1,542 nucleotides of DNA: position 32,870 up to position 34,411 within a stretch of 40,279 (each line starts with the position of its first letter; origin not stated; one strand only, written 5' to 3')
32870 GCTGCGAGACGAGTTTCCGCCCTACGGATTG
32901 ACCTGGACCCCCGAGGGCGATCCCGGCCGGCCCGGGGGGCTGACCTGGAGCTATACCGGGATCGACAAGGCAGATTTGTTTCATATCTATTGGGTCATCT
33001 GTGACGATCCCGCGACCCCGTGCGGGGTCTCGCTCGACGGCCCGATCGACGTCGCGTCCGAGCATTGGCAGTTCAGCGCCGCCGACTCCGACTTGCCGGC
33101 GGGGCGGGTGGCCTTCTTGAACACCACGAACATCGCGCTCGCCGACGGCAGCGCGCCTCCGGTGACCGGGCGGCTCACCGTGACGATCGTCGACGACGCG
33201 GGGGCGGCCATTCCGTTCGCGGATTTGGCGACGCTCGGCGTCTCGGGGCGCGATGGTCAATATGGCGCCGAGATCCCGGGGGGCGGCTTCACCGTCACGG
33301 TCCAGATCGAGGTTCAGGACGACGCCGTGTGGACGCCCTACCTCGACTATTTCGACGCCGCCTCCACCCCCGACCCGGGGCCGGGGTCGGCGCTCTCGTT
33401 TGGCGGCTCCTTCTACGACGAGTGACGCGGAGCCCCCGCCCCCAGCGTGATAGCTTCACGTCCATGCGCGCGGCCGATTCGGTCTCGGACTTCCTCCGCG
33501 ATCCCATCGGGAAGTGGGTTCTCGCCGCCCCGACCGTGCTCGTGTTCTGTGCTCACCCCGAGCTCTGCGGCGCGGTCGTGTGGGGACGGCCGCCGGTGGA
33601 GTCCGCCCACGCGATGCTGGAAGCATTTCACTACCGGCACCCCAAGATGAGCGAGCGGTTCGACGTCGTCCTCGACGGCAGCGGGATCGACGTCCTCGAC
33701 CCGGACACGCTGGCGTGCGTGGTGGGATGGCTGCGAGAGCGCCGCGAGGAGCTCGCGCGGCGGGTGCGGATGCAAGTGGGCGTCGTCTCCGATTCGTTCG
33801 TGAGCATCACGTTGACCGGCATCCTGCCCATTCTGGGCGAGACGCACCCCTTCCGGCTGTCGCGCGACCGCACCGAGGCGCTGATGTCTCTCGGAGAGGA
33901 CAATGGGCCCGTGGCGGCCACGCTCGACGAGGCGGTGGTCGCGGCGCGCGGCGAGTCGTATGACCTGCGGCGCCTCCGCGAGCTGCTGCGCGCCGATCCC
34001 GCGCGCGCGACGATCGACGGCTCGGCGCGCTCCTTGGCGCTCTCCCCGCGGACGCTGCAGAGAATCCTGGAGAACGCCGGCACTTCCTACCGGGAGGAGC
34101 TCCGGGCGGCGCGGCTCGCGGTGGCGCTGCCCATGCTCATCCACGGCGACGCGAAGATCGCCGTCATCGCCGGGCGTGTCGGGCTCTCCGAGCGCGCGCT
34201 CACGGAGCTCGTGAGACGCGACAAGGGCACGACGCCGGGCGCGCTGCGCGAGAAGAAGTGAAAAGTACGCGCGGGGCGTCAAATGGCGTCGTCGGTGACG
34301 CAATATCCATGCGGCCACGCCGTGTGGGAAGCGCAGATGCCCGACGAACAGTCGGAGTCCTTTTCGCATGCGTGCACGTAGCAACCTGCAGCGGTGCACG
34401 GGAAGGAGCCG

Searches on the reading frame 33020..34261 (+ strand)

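Call 10: search_protein_families(library=pfam, proteins=[window:33020-34261:+], max_evalue=0.001)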
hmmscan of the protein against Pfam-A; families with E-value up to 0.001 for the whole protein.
window:33020-34261:+ (413 aa): 2 families
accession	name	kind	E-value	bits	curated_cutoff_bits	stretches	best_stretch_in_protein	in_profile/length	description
PF12833.13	HTH_18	-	4.9e-11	43.2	33.6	1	336-411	2-79/80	Helix-turn-helix domain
PF00165.29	HTH_AraC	-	0.00074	20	26.6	0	375-410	6-41/42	Bacterial regulatory helix-turn-helix proteins, AraC family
